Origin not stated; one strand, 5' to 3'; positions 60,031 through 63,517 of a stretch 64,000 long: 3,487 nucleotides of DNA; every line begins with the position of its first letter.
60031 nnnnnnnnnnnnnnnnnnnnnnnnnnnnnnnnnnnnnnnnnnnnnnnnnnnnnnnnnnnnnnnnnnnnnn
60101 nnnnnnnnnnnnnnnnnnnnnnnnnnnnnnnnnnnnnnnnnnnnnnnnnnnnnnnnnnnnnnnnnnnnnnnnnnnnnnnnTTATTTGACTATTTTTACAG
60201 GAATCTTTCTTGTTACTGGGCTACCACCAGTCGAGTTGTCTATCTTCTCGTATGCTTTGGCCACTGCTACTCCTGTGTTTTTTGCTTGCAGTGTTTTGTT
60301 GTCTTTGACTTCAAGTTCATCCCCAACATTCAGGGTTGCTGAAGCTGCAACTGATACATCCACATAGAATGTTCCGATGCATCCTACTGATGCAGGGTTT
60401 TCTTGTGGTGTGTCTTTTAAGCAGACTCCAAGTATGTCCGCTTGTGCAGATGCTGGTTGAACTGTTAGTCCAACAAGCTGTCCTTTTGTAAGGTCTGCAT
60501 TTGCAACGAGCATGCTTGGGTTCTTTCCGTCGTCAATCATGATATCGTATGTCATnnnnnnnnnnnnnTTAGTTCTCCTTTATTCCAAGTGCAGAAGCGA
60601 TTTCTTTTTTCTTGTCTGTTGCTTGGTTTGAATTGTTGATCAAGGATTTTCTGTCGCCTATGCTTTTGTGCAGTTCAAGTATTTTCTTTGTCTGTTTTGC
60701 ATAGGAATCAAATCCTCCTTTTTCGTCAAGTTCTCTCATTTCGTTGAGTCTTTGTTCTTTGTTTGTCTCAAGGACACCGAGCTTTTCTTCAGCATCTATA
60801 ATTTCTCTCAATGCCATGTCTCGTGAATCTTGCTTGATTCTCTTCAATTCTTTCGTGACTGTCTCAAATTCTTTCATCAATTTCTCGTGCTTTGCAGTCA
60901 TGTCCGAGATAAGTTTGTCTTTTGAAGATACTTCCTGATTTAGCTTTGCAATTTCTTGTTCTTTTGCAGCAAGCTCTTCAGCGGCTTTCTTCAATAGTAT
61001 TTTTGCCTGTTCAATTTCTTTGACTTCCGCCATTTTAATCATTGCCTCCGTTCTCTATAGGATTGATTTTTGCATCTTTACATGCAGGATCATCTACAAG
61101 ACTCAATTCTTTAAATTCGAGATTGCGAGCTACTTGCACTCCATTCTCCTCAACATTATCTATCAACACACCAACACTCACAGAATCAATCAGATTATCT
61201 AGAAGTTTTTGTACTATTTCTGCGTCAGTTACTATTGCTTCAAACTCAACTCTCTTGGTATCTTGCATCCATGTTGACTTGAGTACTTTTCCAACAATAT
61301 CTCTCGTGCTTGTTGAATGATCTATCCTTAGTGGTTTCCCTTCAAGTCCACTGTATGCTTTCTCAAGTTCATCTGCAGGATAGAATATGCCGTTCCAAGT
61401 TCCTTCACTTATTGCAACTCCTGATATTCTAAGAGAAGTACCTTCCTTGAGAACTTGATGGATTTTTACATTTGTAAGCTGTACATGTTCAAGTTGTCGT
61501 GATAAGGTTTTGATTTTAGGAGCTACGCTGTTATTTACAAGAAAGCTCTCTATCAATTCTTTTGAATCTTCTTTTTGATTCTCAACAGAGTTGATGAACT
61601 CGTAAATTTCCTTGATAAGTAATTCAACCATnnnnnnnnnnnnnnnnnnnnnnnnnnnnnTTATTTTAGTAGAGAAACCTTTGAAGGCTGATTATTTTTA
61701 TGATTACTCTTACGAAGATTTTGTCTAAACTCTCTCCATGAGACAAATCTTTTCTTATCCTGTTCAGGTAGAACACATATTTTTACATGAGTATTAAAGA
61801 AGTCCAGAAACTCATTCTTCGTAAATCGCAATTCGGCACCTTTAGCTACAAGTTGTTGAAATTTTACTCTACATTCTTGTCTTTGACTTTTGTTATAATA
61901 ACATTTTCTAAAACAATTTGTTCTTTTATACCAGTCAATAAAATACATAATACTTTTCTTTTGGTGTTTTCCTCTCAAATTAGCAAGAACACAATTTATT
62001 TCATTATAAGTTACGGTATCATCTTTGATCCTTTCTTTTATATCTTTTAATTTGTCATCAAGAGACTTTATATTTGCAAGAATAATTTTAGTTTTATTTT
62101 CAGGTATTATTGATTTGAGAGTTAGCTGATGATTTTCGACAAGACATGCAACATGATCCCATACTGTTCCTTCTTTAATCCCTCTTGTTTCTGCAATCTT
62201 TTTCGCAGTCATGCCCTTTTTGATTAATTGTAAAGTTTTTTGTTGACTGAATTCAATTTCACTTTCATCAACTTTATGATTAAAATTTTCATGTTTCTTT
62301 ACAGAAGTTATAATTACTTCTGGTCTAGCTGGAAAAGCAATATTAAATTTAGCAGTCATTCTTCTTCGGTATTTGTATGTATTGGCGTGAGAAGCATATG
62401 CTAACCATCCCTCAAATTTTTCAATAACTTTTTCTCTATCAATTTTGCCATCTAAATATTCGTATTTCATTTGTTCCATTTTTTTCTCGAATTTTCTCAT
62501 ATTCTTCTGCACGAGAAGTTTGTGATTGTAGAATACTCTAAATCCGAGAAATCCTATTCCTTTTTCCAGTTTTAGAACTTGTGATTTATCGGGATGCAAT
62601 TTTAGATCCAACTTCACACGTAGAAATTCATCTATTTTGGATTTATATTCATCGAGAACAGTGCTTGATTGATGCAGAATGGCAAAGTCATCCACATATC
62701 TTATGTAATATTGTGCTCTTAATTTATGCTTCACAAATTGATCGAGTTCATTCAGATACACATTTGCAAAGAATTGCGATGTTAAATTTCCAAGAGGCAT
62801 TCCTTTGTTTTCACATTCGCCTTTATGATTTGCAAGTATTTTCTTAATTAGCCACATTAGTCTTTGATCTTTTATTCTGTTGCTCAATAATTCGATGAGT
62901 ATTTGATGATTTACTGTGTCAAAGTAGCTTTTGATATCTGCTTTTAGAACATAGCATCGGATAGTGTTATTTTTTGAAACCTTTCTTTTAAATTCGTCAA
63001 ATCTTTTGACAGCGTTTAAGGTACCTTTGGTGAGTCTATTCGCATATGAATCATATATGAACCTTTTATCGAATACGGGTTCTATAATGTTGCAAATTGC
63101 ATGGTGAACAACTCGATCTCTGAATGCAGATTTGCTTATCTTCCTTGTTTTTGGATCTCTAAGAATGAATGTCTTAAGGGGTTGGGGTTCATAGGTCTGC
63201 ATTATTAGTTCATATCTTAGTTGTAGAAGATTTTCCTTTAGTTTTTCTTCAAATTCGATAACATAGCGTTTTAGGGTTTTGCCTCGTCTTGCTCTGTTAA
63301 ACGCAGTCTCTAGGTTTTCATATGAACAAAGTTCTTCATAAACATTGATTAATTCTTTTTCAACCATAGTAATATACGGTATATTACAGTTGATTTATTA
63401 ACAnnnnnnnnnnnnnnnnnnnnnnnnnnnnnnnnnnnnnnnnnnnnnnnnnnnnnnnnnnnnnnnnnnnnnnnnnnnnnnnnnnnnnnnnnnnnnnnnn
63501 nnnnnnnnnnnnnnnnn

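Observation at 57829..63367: Head-only HK97 module with a reverse transcriptase in the portal/terminase slot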

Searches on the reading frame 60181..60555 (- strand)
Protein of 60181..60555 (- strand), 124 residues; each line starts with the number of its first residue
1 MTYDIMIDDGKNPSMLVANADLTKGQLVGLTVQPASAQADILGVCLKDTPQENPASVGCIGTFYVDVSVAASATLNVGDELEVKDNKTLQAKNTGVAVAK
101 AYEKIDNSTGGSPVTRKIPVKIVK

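Call 3: search_protein_families(library=pfam, proteins=[window:60181-60555:-], max_evalue=0.1)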
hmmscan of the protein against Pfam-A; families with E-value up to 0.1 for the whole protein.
window:60181-60555:- (124 aa): 2 families
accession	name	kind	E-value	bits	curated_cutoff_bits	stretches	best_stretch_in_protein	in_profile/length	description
PF09956.15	Phage_cement_2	-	1e-06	29.5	24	1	14-102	8-93/103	Phage cement protein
PF06668.17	ITI_HC_C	-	0.025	14.6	27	1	33-109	101-175/189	Inter-alpha-trypsin inhibitor heavy chain C-terminus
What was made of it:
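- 60181..60555 (-): Cement/decoration-like protein. PF09956 at 1e-6 (call 3).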

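Call 4: search_protein_families(library=phrogs, proteins=[window:60181-60555:-], max_evalue=0.1)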
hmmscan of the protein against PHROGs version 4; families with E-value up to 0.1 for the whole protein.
window:60181-60555:- (124 aa): 2 families
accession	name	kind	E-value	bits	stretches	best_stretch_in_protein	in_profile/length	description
phrog_673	-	head and packaging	2.2e-06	28.8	1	17-104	25-115/260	head scaffolding protein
phrog_16058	-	unknown function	0.015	16.4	1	70-107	93-129/137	-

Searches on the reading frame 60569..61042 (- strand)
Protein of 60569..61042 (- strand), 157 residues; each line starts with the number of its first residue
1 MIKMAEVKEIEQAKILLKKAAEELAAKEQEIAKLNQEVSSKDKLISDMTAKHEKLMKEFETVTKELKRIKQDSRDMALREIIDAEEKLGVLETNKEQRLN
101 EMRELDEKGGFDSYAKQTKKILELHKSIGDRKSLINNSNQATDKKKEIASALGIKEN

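Call 3: search_protein_families(library=pfam, proteins=[window:60569-61042:-], max_evalue=0.1)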
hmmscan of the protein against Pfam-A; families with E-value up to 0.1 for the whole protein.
window:60569-61042:- (157 aa): 7 families
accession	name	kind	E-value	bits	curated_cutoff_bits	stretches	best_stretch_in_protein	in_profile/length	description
PF08020.16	DUF1706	-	0.0092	16.4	24.2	1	38-82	4-51/166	Protein of unknown function (DUF1706)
PF05335.18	DUF745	-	0.0099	16.1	33.3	1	8-72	104-168/183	Protein of unknown function (DUF745)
PF04102.17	SlyX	-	0.013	16.6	30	1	23-67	11-55/67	SlyX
PF18915.5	DUF5667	-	0.034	15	27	1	83-128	25-70/99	Domain of unknown function (DUF5667)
PF01519.22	DUF16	-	0.036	15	40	1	14-76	33-95/104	Protein of unknown function DUF16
PF10158.14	LOH1CR12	-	0.056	14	24.7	0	97-137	67-105/131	Tumour suppressor protein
PF19531.4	DUF6058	-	0.073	13.7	25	1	11-52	84-125/126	Family of unknown function (DUF6058)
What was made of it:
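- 60569..61042 (-): Coiled-coil scaffold-position protein. Position and weak coiled-coil hits (call 3).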

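Call 4: search_protein_families(library=phrogs, proteins=[window:60569-61042:-], max_evalue=0.1)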
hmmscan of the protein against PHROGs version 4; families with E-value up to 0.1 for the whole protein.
window:60569-61042:- (157 aa): 3 families
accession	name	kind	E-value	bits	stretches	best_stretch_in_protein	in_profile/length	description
phrog_15371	-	unknown function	0.0015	19.5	1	55-107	13-64/73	-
phrog_3590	-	unknown function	0.058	13.8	1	17-145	141-263/481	-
phrog_25222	-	unknown function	0.059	14.1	1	25-93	11-80/173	-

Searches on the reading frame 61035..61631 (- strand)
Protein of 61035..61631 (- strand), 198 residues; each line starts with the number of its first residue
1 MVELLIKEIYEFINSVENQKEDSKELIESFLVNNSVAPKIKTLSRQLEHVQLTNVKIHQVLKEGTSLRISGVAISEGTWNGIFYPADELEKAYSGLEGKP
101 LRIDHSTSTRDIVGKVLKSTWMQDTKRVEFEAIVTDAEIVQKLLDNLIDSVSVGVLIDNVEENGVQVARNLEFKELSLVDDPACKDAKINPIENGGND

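Call 3: search_protein_families(library=pfam, proteins=[window:61035-61631:-], max_evalue=0.1)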
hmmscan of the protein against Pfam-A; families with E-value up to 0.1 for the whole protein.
window:61035-61631:- (198 aa): 0 families

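Call 4: search_protein_families(library=phrogs, proteins=[window:61035-61631:-], max_evalue=0.1)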
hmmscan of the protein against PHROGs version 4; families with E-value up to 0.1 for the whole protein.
window:61035-61631:- (198 aa): 7 families
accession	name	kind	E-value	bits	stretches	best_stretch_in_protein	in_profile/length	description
phrog_36109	-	unknown function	7.7e-08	32.7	1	74-180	51-163/432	-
phrog_760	-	unknown function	9.5e-05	22.8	1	79-105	42-68/447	-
phrog_617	-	head and packaging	0.0059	16.5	1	95-194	58-163/626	major head protein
phrog_80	-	head and packaging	0.012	15.8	1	100-191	275-377/607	head maturation protease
phrog_2263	-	head and packaging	0.019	14.8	1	101-190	77-174/551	major head protein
phrog_4523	-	head and packaging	0.031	14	1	98-188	71-171/644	major head and protease protein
phrog_530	-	head and packaging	0.087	12.9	0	95-165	80-155/390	head maturation protease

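Call 54: search_solved_structures(query=window:61035-61631:-, max_evalue=1)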
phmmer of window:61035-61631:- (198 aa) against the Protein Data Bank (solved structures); distinct sequences matched with E-value up to 1: 0.

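Call 78: search_protein_families(library=ncbifam, proteins=[window:61035-61631:-], max_evalue=0.01)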
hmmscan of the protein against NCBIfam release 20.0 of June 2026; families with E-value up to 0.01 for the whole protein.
window:61035-61631:- (198 aa): 1 family
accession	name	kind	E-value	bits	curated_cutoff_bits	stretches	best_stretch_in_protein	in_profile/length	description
NF045541.1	scaf_prot_MCP2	exception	7.7e-05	21.5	525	1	104-189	56-153/634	prohead protease/major capsid protein fusion protein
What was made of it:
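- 61035..61631 (-): Prohead protease, natural short form. Weak protease profile hits (calls 4, 78).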

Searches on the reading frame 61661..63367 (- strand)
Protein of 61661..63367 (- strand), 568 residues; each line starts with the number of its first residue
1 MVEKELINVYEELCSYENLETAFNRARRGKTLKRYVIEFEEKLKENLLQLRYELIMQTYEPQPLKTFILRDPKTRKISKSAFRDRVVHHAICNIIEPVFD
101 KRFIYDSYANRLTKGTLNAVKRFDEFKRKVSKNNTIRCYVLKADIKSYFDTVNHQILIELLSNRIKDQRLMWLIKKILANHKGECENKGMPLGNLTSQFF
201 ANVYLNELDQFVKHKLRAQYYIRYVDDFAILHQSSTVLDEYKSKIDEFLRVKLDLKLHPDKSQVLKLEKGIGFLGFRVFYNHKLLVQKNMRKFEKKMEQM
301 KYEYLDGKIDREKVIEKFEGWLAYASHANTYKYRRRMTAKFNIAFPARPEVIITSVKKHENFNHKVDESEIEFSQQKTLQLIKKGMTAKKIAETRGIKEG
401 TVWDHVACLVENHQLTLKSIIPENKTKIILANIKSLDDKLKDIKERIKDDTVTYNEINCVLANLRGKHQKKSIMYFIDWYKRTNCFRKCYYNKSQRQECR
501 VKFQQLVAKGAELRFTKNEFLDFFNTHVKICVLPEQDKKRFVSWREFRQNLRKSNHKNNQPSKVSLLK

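Call 3: search_protein_families(library=pfam, proteins=[window:61661-63367:-], max_evalue=0.1)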
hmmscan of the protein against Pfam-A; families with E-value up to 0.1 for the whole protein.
window:61661-63367:- (568 aa): 3 families
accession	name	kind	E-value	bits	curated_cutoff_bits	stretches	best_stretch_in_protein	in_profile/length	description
PF00078.32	RVT_1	-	2.1e-26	93.4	29.6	1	73-278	8-205/205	Reverse transcriptase (RNA-dependent DNA polymerase)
PF14493.12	HTH_40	-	1.5e-18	67.3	27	1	374-461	1-89/89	Helix-turn-helix domain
PF00196.25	GerE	-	0.015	15.3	23.5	1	377-407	9-39/57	Bacterial regulatory proteins, luxR family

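Call 4: search_protein_families(library=phrogs, proteins=[window:61661-63367:-], max_evalue=0.1)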
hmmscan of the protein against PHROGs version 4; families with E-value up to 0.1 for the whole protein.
window:61661-63367:- (568 aa): 5 families
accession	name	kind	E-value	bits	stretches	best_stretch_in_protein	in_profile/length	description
phrog_1423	-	DNA, RNA and nucleotide metabolism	9e-115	385.9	1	4-345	97-442/1040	Reverse transcriptase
phrog_2825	-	DNA, RNA and nucleotide metabolism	5.1e-14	53.2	1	139-341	111-311/336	polymerase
phrog_3855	-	DNA, RNA and nucleotide metabolism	0.016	16.6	1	367-407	61-101/115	HTH DNA binding protein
phrog_12823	-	unknown function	0.018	15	1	378-438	309-369/417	-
phrog_26445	-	unknown function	0.052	15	1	380-410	12-42/101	-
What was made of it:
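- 61661..63367 (-): DGR reverse transcriptase, the proximal gene of the DGR cassette. RVT_1 + HTH_40 (call 3). phrog_1423 at 9e-115 (call 4).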

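Call 14: find_encoding_contigs(protein=window:61661-63367:-, flank=10000, max_places=6)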
Protein window:61661-63367:- (568 aa): 1 contig read that carries it; 1 place shown.
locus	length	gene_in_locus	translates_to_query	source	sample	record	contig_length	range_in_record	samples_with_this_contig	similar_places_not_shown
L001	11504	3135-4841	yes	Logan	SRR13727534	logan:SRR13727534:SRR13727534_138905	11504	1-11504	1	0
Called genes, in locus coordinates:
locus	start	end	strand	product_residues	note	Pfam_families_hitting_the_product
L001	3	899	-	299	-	?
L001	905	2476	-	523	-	-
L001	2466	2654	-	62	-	-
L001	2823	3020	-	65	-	-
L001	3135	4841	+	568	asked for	PF00078:RVT_1, PF14493:HTH_40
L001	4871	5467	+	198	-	-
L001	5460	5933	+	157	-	-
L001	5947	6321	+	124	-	PF09956:Phage_cement_2 (weak)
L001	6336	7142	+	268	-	PF05065:Phage_capsid, PF25209:Phage_capsid_4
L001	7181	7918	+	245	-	-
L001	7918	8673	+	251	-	-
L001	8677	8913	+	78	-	-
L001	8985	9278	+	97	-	PF00145:DNA_methylase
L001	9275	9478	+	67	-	-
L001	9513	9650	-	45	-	-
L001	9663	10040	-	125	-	-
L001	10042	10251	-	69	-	-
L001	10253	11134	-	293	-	PF00589:Phage_integrase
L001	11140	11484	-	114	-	-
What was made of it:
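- Tried and rejected: The exact look-up gave only L001, adding 2.5 kb (call 14).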

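Call 17: search_protein_families(library=pfam, proteins=[L001:905-2476:-, L001:3-899:-, L001:2466-2654:-], max_evalue=0.05)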
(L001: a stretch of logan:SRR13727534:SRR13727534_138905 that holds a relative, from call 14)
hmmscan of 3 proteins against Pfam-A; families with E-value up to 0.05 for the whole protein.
L001:905-2476:- (523 aa): 0 families

L001:3-899:- (299 aa): 0 families

L001:2466-2654:- (62 aa): 0 families

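Call 35: find_related_loci(query=L001:905-2476:-, collection=genome_contigs, flank=10000)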
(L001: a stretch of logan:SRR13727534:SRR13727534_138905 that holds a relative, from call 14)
Query L001:905-2476:- (523 aa) in genome_contigs; peptide patterns used: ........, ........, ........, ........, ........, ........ (x = any residue, [..] = any of these).
127 stretches matched a pattern; 12 encode a relative of the query (tblastn E <= 1e-3); 12 distinct loci.
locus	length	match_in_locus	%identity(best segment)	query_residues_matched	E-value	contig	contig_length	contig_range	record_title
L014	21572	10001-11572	82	1-523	0e+0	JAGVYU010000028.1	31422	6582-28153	Candidatus Woesearchaeota archaeon isolate RIFCSPHIGHO2_01_FULL_47_16 rifcsphigho2_01_scaffold_19978, whole genome shotg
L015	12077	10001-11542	77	9-522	0e+0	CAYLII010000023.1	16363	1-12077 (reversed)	MAG TPA_asm: uncultured Methanosarcinales archaeon isolate SRP319275_co4_10 genome assembly, contig: NODE_2043_length_16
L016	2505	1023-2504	81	1-493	0e+0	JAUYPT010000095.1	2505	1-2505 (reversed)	MAG: Nanoarchaeota archaeon isolate C4_metabat.bin.53 C4_k141_419758, whole genome shotgun sequence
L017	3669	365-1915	75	4-522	0e+0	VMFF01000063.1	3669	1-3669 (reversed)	MAG: Candidatus Doudnabacteria bacterium Gr01-1014_77 G01um101477_scaffold_12055, whole genome shotgun sequence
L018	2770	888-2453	75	1-522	0e+0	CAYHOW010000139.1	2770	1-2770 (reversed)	MAG TPA_asm: Candidatus Woesearchaeota archaeon isolate ERP119705_co14_579 genome assembly, contig: NODE_90548_length_27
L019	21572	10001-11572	67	6-523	0e+0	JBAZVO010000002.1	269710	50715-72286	MAG: Candidatus Woesearchaeota archaeon isolate SO_2017_GW1_254 NODE_330_length_269710_cov_5.866238_OW334_2017, whole ge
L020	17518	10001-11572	64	1-523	0e+0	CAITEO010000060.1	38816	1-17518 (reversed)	uncultured Candidatus Woesearchaeota archaeon isolate AlinenSediments_bin-1271 genome assembly, contig: bin-1271:060/101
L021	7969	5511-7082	63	1-522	0e+0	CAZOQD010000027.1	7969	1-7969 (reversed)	MAG TPA_asm: Candidatus Woesearchaeota archaeon isolate binchicken_co48_336 genome assembly, contig: NODE_15055_length_7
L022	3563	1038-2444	50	8-523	1e-158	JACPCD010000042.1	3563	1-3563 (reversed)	MAG: Candidatus Woesearchaeota archaeon isolate NC_groundwater_274_Ag_S-0.2um_44_14 S5_GD2017_2_S2_scaffold_57735, whole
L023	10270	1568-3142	70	1-523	0e+0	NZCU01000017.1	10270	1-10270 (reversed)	MAG: Nanoarchaeota archaeon isolate ARS1172 MHASMcontig_656733, whole genome shotgun sequence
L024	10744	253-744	80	9-172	5e-86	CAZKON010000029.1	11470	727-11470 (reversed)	MAG TPA_asm: Candidatus Woesearchaeota archaeon isolate SRP269290_co3_1061 genome assembly, contig: NODE_6984_length_114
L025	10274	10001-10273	76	9-99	2e-40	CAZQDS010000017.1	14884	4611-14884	MAG TPA_asm: uncultured Methanosarcinales archaeon isolate SRP173033_co2_62 genome assembly, contig: NODE_1823_length_14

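Call 37: find_related_loci(query=window:61661-63367:-, collection=viral_contigs, flank=10000)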
Query window:61661-63367:- (568 aa) in viral_contigs; peptide patterns used: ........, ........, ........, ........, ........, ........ (x = any residue, [..] = any of these).
81 stretches matched a pattern, but none encodes a relative of the query by tblastn (E <= 1e-3).
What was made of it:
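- Tried and rejected: It found nothing (call 37).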

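Call 46: find_related_loci(query=L001:905-2476:-, collection=metagenome_contigs, flank=10000)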
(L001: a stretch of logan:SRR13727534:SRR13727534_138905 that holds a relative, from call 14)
Query L001:905-2476:- (523 aa) in metagenome_contigs; peptide patterns used: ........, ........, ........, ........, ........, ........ (x = any residue, [..] = any of these).
269 stretches matched a pattern; 25 encode a relative of the query (tblastn E <= 1e-3); 25 distinct loci.
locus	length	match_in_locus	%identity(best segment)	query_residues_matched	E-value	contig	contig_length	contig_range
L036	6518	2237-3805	87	1-523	0e+0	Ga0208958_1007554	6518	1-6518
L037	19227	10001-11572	82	1-523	0e+0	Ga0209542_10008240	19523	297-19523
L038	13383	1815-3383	79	1-523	0e+0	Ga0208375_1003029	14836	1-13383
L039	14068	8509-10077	79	1-523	0e+0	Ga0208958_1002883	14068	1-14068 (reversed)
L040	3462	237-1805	78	1-523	0e+0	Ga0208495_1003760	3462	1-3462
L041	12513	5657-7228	76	1-523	0e+0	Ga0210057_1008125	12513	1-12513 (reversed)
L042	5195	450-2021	76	1-523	0e+0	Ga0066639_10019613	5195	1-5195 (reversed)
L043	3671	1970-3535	75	1-522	0e+0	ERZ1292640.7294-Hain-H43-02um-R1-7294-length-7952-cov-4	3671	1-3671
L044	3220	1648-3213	73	4-523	0e+0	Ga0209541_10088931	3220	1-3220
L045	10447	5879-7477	70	1-523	0e+0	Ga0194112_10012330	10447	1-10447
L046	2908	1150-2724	69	1-523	0e+0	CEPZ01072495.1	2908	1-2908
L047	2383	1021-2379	80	1-449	0e+0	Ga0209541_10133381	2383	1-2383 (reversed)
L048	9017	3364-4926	66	7-523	0e+0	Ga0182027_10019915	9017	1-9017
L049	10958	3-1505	67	27-523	0e+0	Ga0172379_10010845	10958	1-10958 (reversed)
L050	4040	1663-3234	63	1-522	0e+0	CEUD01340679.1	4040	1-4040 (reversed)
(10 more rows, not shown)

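Call 55: search_solved_structures(query=L001:905-2476:-, max_evalue=1)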
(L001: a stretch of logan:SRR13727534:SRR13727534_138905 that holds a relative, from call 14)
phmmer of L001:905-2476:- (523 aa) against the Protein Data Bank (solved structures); distinct sequences matched with E-value up to 1: 3.
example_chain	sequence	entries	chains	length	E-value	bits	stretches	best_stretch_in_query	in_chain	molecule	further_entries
9rc7_A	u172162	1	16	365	0.14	13.8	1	321-379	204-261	L-lactate oxidase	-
6ut3_A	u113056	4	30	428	0.2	13.2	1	126-218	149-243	GTPase subunit of restriction endonuclease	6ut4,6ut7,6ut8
6ut5_A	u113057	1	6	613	0.35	12.4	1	126-218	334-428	GTPase subunit of restriction endonuclease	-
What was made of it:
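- Tried and rejected: The only PDB hint for the ATPase is a McrB-like GTPase at E 0.2 (call 55).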

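Call 78: search_protein_families(library=ncbifam, proteins=[L001:905-2476:-, window:61661-63367:-], max_evalue=0.01)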
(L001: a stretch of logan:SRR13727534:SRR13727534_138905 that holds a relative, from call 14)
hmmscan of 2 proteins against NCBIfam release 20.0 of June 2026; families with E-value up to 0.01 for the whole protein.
L001:905-2476:- (523 aa): 0 families

window:61661-63367:- (568 aa): 7 families
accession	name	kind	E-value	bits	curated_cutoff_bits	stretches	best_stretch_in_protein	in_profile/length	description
TIGR04416.1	group_II_RT_mat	equivalog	7.5e-49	166.7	300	1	35-337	24-337/353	group II intron reverse transcriptase/maturase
NF041747.1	Drt3a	equivalog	1.1e-20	74.4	200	1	134-310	107-293/412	antiviral reverse transcriptase Drt3a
NF041746.1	Drt2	equivalog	5.5e-14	52.2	390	2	185-299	219-342/416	antiviral reverse transcriptase Drt2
TIGR04499.1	abortive_AbiA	subfamily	1.8e-10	40.2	250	1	108-275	116-301/615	AbiA family abortive infection protein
NF041750.1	Drt5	equivalog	2.9e-09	36.4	550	1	113-264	101-250/484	antiviral reverse transcriptase Drt5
NF007935.0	PRK10651.1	equivalog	0.0016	17.7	250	1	350-419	136-202/216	two-component system response regulator NarL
NF009017.0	PRK12355.3-3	subfamily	0.0021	16.8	796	1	291-437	178-323/576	type-F conjugative transfer system mating-pair stabilization protein TraN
